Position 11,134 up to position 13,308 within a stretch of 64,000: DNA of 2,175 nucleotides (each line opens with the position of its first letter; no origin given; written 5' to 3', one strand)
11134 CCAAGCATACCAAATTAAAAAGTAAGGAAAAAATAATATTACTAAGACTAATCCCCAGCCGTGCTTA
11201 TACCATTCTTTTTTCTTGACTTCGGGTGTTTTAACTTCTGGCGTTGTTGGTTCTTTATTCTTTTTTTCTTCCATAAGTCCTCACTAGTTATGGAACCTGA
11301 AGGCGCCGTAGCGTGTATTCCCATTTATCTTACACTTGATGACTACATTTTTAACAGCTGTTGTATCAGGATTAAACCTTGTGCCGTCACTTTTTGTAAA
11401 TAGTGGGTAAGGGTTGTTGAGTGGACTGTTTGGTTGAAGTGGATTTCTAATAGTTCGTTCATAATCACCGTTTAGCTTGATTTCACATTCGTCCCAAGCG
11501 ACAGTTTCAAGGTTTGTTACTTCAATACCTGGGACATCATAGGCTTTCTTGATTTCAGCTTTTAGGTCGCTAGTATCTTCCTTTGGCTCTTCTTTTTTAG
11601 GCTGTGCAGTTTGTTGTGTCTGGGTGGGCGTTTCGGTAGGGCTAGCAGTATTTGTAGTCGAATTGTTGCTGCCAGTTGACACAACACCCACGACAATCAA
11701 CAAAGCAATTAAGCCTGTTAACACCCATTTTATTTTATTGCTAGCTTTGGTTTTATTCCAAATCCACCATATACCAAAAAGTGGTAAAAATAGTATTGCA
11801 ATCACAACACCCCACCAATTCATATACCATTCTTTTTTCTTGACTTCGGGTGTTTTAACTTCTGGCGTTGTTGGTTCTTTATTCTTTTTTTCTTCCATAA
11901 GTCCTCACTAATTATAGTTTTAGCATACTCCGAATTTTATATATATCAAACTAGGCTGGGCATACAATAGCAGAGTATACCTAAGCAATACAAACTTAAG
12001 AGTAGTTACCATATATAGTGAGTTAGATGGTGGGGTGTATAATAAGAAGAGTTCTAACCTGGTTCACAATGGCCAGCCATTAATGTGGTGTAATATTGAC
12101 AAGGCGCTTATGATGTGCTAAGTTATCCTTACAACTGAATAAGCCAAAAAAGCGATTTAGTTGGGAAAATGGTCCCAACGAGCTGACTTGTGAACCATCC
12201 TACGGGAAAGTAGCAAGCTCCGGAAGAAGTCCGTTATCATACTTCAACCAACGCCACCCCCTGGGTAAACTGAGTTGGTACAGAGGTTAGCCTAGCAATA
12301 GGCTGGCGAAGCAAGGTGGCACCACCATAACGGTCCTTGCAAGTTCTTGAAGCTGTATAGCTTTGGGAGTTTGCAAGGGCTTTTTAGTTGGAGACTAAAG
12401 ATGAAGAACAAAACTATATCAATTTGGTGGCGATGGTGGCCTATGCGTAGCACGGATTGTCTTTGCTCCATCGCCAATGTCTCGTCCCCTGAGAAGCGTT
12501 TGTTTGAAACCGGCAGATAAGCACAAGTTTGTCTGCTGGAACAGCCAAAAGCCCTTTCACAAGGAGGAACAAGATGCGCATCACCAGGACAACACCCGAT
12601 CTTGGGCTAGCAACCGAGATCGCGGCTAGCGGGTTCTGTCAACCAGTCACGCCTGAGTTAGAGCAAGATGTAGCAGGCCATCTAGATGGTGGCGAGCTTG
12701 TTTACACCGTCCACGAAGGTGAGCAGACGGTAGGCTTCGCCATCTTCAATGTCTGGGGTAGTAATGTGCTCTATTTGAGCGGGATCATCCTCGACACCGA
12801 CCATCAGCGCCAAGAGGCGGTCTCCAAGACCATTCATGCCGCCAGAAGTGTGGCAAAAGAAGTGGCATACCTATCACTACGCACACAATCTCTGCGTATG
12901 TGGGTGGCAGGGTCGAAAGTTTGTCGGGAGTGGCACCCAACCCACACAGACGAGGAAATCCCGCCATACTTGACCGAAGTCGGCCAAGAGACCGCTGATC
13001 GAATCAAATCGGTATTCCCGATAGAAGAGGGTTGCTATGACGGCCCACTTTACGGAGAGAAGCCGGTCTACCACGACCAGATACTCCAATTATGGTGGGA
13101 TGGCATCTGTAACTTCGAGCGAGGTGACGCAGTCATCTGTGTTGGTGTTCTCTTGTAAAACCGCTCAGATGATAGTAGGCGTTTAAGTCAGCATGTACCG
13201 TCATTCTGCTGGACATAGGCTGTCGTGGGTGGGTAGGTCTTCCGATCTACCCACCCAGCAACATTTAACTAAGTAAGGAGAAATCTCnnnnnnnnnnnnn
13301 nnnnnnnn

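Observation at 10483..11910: Tandem paralogous membrane-anchored proteins sharing an identical 87-bp 5' module but different C-terminal domains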

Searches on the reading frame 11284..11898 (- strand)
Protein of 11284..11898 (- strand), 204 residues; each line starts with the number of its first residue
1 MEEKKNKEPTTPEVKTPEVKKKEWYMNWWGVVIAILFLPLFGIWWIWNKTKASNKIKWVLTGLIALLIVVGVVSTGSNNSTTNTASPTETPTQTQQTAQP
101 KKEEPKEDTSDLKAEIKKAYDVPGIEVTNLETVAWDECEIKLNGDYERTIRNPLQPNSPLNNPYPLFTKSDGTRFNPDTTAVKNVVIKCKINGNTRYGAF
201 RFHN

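Call 7: search_protein_families(library=pfam, proteins=[window:11284-11898:-], max_evalue=0.1)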
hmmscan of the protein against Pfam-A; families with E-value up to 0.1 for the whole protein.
window:11284-11898:- (204 aa): 10 families
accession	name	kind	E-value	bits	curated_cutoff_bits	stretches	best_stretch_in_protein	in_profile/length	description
PF13567.11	DUF4131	-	0.00027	21.1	31.6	1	26-89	3-63/165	Domain of unknown function (DUF4131)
PF21827.1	New_glue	-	0.0029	17.7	31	1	55-98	2-44/94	New glue protein family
PF06197.19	DUF998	-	0.0047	17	30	1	21-79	37-95/184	Protein of unknown function (DUF998)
PF11846.14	Wzy_C_2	-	0.0063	16.9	28.5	1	36-106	26-102/191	Virulence factor membrane-bound polymerase, C-terminal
PF11992.13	TgpA_N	-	0.011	15.2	30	1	26-78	17-70/333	TgpA N-terminal domain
PF13347.12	MFS_2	-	0.012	14.7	27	1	24-96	141-210/427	MFS/sugar transport protein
PF12685.13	SpoIIIAH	-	0.034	14.5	30.6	1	57-114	3-62/191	SpoIIIAH-like protein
PF12129.13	PHTF1-2_N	-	0.062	13.5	25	1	32-63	76-107/156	Homeodomain containing protein PHTF1/2, N-terminal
PF20087.4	DUF6479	-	0.092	13.6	25.4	0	52-109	17-70/120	Family of unknown function (DUF6479)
PF20556.3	DUF6768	-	0.093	12.9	27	0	26-70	43-89/123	Family of unknown function (DUF6768)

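Call 10: find_homologous_proteins(query=window:11284-11898:-)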
Query window:11284-11898:- (204 aa): 12 proteins with E <= 0.001 among 154 candidates.
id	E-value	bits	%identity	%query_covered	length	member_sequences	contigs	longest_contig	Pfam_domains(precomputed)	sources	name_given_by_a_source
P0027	4.5e-134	462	100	100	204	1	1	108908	-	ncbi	-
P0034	3.0e-71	257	63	90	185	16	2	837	-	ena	-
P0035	2.9e-70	254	62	90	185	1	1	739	-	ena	-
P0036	3.2e-69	250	62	90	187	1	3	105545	-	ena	-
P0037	2.2e-67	244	60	90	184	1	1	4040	-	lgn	-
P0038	2.1e-54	202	51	90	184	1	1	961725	-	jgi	jgi:hypothetical protein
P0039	2.8e-53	198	51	90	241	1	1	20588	-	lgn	-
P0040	5.4e-43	165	51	71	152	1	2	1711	-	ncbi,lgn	-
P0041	3.4e-41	159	61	54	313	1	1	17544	-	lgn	-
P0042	2.7e-34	136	45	76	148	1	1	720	-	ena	-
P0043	4.4e-30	122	59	45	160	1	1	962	-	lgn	-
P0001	2.3e-21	94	51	51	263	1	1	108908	-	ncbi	-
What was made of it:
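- B matches its own full-length orthologs at 60-63% (call 10).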

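Call 16: find_encoding_contigs(protein=P0036, flank=8000, max_places=3)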
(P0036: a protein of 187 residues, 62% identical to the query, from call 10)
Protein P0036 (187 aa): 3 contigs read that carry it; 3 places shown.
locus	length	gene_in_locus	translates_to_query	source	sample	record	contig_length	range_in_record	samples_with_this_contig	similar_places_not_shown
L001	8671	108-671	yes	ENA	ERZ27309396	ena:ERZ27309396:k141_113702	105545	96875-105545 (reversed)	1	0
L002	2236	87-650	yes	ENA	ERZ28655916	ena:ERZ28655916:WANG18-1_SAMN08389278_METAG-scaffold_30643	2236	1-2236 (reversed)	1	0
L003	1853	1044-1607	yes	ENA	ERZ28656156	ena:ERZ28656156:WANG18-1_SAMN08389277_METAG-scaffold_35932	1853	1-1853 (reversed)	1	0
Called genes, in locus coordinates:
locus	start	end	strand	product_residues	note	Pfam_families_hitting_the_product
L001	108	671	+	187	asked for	-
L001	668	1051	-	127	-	-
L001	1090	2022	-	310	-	-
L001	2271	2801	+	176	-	PF13238:AAA_18 (weak)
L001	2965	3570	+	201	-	PF13302:Acetyltransf_3, PF00583:Acetyltransf_1, PF13673:Acetyltransf_10 (faint), PF13508:Acetyltransf_7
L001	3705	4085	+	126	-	PF07237:DUF1428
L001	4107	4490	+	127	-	PF08818:DUF1801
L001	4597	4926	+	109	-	PF09966:DUF2200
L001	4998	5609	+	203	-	PF01872:RibD_C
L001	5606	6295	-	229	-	PF02517:Rce1-like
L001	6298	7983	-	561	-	PF15420:Abhydrolase_9_N, PF10081:Abhydrolase_9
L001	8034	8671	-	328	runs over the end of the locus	PF03706:LPG_synthase_TM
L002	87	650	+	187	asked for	-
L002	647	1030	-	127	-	-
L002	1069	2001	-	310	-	-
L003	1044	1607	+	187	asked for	-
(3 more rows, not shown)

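Call 17: find_encoding_contigs(protein=P0038, flank=8000, max_places=3)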
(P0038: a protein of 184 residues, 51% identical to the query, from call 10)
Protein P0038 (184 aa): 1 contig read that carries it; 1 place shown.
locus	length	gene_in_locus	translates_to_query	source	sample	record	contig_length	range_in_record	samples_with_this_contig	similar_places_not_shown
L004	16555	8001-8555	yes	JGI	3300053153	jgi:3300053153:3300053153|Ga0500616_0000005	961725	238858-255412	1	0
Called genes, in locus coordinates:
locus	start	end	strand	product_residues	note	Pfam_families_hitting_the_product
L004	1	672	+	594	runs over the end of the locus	PF00496:SBP_bac_5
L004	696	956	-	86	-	PF06769:YoeB_toxin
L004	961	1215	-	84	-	PF02604:PhdYeFM_antitox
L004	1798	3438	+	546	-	PF01565:FAD_binding_4, PF02913:FAD-oxidase_C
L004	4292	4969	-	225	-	PF00106:adh_short, PF01370:Epimerase (weak), PF04321:RmlD_sub_bind (weak), PF13561:adh_short_C2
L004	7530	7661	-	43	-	-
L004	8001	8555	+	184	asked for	-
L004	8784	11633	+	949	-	-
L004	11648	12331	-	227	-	-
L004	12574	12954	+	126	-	PF07237:DUF1428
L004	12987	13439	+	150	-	PF08818:DUF1801 (weak)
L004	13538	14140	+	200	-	PF01872:RibD_C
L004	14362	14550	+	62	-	-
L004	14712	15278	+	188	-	PF04011:LemA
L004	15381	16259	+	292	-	PF01435:Peptidase_M48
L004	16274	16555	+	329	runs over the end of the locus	-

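Call 38: predict_structure(alignment_id=A3)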
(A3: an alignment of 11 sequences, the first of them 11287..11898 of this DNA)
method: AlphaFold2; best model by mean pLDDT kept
length: 204 residues; sequences in the alignment: 11
mean_pLDDT: 71.0   pTM: 0.46
mean pLDDT of the five models: 71.0, 70.1, 69.9, 68.3, 62.3
residues with pLDDT >= 90: 87; 70-90: 20; 50-70: 51; < 50: 46
segments of 3 or more residues with pLDDT < 50: 1-3, 20-22, 71-107
pLDDT, mean of each block of 10 residues (from residue 1): 53 51 54 73 69 58 60 37 31 33 50 93 95 94 96 93 96 95 95 92 81
secondary structure, 60 per line:
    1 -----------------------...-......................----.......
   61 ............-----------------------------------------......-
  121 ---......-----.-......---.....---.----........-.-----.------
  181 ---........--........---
elements in order: H28-49 H54-72 E114-119 E124-129 E137-142 E146-150 E159-163 E184-191 E194-201
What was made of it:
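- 11284..11898 (-): Gene B, 204 aa: K/E/P/T-rich N-tail (residues 1-23), Trp-rich two-helix anchor (24-77), T/Q/P/K/E linker (78-109), beta-sandwich cargo with 2 invariant Cys (110-204). AlphaFold pLDDT >90 for residues 110-204, with 7 strands (call 38)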

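Call 45: fold_search(model_id=the predicted structure, library=pdb)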
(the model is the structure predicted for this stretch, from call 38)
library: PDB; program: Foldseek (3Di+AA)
matches with E <= 10: 953; with E <= 0.001: 0
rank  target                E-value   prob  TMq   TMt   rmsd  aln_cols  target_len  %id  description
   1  7skn_A                1.3e-02  1.00  0.24  0.55   5.1        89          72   11  De novo synthetic protein DIG8-CC (tetragonal space group) (released 2022-10-12)
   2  9npc_A                3.5e-02  0.96  0.27  0.09   5.7        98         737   15  Crystal structure of the inactive conformation of a glycoside hydrolase (CapGH2b) from the GH2 family in the space gro (released 2025-11-12)
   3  8fk7_A                3.9e-02  0.72  0.24  0.32  18.1       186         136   11  Structure of the Pyrobaculum calidifontis flagellar-like archaeal type IV pilus (released 2023-06-28)
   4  9npe_B                4.7e-02  0.94  0.26  0.09   5.8        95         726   15  Crystal structure of the inactive conformation of a glycoside hydrolase (CapGH2b) from the GH2 family in the space gro (released 2025-11-12)
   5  9npf_A                5.3e-02  0.94  0.27  0.09   5.8        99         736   15  Crystal structure of the inactive conformation of a glycoside hydrolase (CapGH2b) from the GH2 family in the space gro (released 2025-11-12)
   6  5fce_A                7.0e-02  0.89  0.24  0.38   4.4        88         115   11  The crystal structure of the ligand binding region of Serine-glutamate repeat protein A (SgrA) of Enterococcus faecium (released 2016-07-06)
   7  9qk2_G                7.0e-02  0.44  0.22  0.06  28.4       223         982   12  Structure of the Complement classical and lectin pathway C3 convertase in complex with substrate C3 (released 2025-12-24)
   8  9npf_B                7.9e-02  0.91  0.26  0.09   5.7        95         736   15  Crystal structure of the inactive conformation of a glycoside hydrolase (CapGH2b) from the GH2 family in the space gro (released 2025-11-12)
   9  8bl3                  8.9e-02  0.30  0.17  0.23  12.1       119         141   13  De novo single-chain immunoglobulin dimer scIg12 (released 2023-10-04)
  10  9u62_D                1.0e-01  0.33  0.21  0.06  28.6       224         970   12  AP pathways C3 convertase C3bBbP and C3 complex (released 2026-01-14)
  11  9npl_E                1.1e-01  0.87  0.26  0.09   5.6        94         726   15  Crystal structure of the inactive conformation of a glycoside hydrolase (CapGH2b - E553Q Mutant) from the GH2 family i (released 2025-11-12)
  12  9npn_E                1.1e-01  0.84  0.25  0.08   6.0        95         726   15  Crystal structure of the inactive conformation of a glycoside hydrolase (CapGH2b - E465A Mutant) from the GH2 family i (released 2025-11-12)
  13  8qb1_A                1.1e-01  0.60  0.22  0.40   7.4       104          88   13  C-terminal domain of mirolase from Tannerella forsythia (released 2024-02-28)
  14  5fce_B                1.1e-01  0.84  0.24  0.38   4.4        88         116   11  The crystal structure of the ligand binding region of Serine-glutamate repeat protein A (SgrA) of Enterococcus faecium (released 2016-07-06)
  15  3s3p_A                1.1e-01  0.77  0.25  0.10   5.7        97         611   15  Transglutaminase 2 in complex with a novel inhibitor (released 2012-06-06)
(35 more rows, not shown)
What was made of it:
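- On Polymorphic toxin / silent-cassette system: B's cargo is a generic Ig-like beta-sandwich (calls 38, 45).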

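Call 57: search_protein_families(library=ncbifam, proteins=[window:11284-11898:-], max_evalue=0.1)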
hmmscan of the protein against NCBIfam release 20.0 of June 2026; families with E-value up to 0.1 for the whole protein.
window:11284-11898:- (204 aa): 11 families
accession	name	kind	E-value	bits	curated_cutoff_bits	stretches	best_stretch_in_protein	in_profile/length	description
NF058595.1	invert_tail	domain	0.00073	19.9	37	1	15-94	15-90/113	lipo-invert putative C-terminal anchoring domain-containing protein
NF053527.1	lipo_Cory_WKLS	subfamily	0.0018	18.2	105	1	64-121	5-62/166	WKL family lipoprotein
TIGR03943.1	TIGR03943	equivalog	0.013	14.9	88.8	1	31-129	17-113/221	TIGR03943 family putative permease subunit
NF046000.1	MAG1210_fam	subfamily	0.014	14.1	275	1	14-117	55-157/550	MAG1210 family protein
NF008109.0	PRK10856.1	equivalog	0.016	14.9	208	1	20-119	108-206/334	cytoskeleton protein RodZ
NF058608.1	CwrA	equivalog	0.031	14.8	75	1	57-86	2-31/68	cell wall inhibition responsive protein CwrA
NF043061.1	MMSYN1_0325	equivalog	0.033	13.2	450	1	35-89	11-65/491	MFS cation transporter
NF045829.1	UU052_fam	exception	0.039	12.6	210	1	54-118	1-60/662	MSC_0620 family F1-like ATPase-associated subunit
NF006283.1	PRK08455.1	equivalog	0.046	13.4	187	1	50-120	13-87/182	flagellar basal body-associated protein FliL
NF047767.1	LBF_2804_fam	subfamily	0.064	12.5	80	1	4-70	16-89/352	LBF_2804 family protein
NF033483.0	PknB_PASTA_kin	equivalog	0.087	11.8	450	0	49-113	326-390/563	Stk1 family PASTA domain-containing Ser/Thr kinase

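Call 58: search_protein_families(library=phrogs, proteins=[window:11284-11898:-], max_evalue=0.1)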
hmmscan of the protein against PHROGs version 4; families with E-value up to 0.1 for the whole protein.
window:11284-11898:- (204 aa): 14 families
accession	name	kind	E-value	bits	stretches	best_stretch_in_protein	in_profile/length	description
phrog_14275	-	unknown function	5.1e-05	24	1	50-120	28-101/178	-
phrog_806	-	unknown function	0.00023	22.3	1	57-120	7-62/187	-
phrog_25932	-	unknown function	0.00065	20.5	1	33-118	6-89/219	-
phrog_4980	-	moron, auxiliary metabolic gene and host takeover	0.0012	19.8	1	49-111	14-77/181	superinfection exclusion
phrog_1948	-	unknown function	0.0016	19.6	1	57-111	11-66/151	-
phrog_3793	-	unknown function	0.0029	17.8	1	33-119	23-115/272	-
phrog_297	-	lysis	0.0037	18.2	1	19-99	15-95/176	holin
phrog_18347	-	unknown function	0.0046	17.1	1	3-148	112-262/397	-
phrog_8263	-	unknown function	0.0061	17.5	1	57-128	6-76/197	-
phrog_3727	-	unknown function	0.017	15.9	1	57-118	3-67/209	-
phrog_9170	-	unknown function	0.045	14.5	1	63-120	7-61/159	-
phrog_6148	-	moron, auxiliary metabolic gene and host takeover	0.064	14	1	57-114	5-57/214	beta-lactamase-inhibitor protein BLIP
phrog_25296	-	unknown function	0.072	14.2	0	50-117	8-73/135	-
phrog_1717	-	unknown function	0.092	13.6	0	65-118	9-62/176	-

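Call 72: search_protein_families(library=pfam, proteins=[L004:5935-7518:-], max_evalue=0.001)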
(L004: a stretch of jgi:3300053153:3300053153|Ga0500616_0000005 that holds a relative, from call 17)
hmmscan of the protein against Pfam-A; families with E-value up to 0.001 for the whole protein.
L004:5935-7518:- (528 aa): 2 families
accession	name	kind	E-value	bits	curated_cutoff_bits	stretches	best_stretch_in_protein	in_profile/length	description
PF00239.26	Resolvase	-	1.1e-14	55.3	23.3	1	11-163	2-145/145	Resolvase, N terminal domain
PF11083.13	Relaxase_C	-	0.00047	20.8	30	0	387-438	2-51/125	C-terminal helical hairpin domain from relaxase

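Call 88: fold_search(model_id=the predicted structure, library=viral)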
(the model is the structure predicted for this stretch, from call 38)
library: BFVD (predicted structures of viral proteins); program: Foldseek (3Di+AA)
matches with E <= 10: 265; with E <= 0.001: 1
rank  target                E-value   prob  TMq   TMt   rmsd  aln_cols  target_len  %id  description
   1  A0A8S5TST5            8.6e-06  1.00  0.38  0.34  11.2       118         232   19  Flagellar basal body-associated protein [Siphoviridae sp. ct8aS59]
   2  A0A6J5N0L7            3.6e-03  1.00  0.32  0.42  15.1       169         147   14  Uncharacterized protein [uncultured Caudovirales phage]
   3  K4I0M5                4.1e-02  0.93  0.30  0.41  15.3       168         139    7  Uncharacterized protein [Lactobacillus phage ATCC 8014-B2]
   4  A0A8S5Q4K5            4.1e-02  0.21  0.16  0.12  22.7       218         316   14  Uncharacterized protein [Siphoviridae sp. ctQqU1]
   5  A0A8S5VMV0            5.8e-02  0.82  0.24  0.33   6.4       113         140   12  (no name in the UniProt tables at hand)
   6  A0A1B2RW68            6.9e-02  0.80  0.24  0.39  15.9       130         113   11  Uncharacterized protein [Lymphocystis disease virus 3]
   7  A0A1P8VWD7            6.9e-02  0.25  0.16  0.22  20.9       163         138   16  (no name in the UniProt tables at hand)
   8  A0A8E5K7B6            6.9e-02  0.14  0.14  0.06  22.4       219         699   13  (no name in the UniProt tables at hand)
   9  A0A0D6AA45            9.3e-02  0.89  0.25  0.09   9.8       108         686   10  Membrane glycoprotein polyprotein (Fragment) [Dabie bandavirus]
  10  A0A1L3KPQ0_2          1.0e-01  0.66  0.21  0.07   4.9        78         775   15  Putative glycoprotein [Wuhan snail virus 2]
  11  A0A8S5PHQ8            1.1e-01  0.60  0.28  0.25  18.0       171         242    9  Uncharacterized protein [Siphoviridae sp. ctUGQ45]
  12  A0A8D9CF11            1.2e-01  0.66  0.25  0.17   5.0       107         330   11  Uncharacterized protein [uncultured marine phage]
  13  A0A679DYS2            1.3e-01  0.77  0.29  0.12  20.3       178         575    7  Glycoprotein (Fragment) [Phasivirus phasiense]
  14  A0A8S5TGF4            1.4e-01  0.60  0.22  0.09   6.8        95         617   17  Uncharacterized protein [Phage sp. ctL4h4]
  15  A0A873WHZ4            1.4e-01  0.44  0.20  0.40   9.5       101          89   10  Uncharacterized protein [Streptomyces phage Shady]
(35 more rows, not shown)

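Call 89: search_dna_similar(query=window:11284-11898:-, collection=phages, mode=protein, max_evalue=0.001, max_rows=10)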
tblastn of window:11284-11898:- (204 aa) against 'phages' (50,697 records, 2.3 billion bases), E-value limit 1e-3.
No match.

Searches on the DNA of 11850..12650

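Call 31: search_rna_families(source=window, start=11850, end=12650, threshold=evalue, max_evalue=1, show_alignments=2)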
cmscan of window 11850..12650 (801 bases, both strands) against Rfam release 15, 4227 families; matches with E-value up to 1: 1.
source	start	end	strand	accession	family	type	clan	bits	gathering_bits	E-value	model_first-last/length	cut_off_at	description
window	12146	12341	+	RF00230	T-box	Cis-reg; leader;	-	43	93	4.4e-08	1-219/219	no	T-box leader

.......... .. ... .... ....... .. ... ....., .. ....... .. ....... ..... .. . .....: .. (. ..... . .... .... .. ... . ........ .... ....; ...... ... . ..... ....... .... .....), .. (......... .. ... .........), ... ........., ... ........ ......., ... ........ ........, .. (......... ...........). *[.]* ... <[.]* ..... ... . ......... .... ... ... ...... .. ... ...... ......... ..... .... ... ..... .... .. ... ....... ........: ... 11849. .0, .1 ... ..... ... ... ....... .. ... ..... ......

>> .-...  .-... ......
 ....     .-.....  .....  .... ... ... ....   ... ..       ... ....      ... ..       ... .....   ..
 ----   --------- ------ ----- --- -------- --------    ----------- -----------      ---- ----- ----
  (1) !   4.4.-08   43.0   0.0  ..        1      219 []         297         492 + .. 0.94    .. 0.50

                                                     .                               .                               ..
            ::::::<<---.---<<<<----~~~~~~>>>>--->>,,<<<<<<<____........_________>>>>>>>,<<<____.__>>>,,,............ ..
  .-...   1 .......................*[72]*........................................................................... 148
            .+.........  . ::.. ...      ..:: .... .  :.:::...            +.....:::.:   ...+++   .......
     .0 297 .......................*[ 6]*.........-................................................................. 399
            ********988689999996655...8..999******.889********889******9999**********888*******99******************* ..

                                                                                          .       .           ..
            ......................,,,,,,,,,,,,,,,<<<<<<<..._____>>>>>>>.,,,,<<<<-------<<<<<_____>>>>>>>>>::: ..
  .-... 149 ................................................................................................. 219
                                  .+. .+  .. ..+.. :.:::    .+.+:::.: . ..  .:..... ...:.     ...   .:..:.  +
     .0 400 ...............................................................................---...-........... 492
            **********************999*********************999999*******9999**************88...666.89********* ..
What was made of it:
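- Rfam finds nothing over the 5' part of gene B, including its module copy (call 31).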

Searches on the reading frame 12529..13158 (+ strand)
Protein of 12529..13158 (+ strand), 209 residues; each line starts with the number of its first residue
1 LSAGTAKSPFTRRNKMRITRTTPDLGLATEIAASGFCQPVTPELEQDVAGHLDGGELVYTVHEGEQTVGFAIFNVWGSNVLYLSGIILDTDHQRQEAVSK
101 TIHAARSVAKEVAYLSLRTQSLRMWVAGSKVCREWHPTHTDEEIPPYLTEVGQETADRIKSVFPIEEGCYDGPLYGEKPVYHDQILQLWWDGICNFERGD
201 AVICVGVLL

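Call 7: search_protein_families(library=pfam, proteins=[window:12529-13158:+], max_evalue=0.1)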
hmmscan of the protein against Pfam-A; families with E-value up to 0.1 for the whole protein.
window:12529-13158:+ (209 aa): 2 families
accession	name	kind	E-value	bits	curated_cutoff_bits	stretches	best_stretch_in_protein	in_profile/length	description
PF00583.31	Acetyltransf_1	-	0.00079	20.1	20.7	1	52-117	29-98/116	Acetyltransferase (GNAT) family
PF18630.7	Peptidase_M60_C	-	0.073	13.8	26.2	0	59-84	11-36/65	Peptidase M60 C-terminal domain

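Call 57: search_protein_families(library=ncbifam, proteins=[window:12574-13158:+], max_evalue=0.1)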
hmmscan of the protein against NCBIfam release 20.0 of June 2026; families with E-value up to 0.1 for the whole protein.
window:12574-13158:+ (194 aa): 0 families
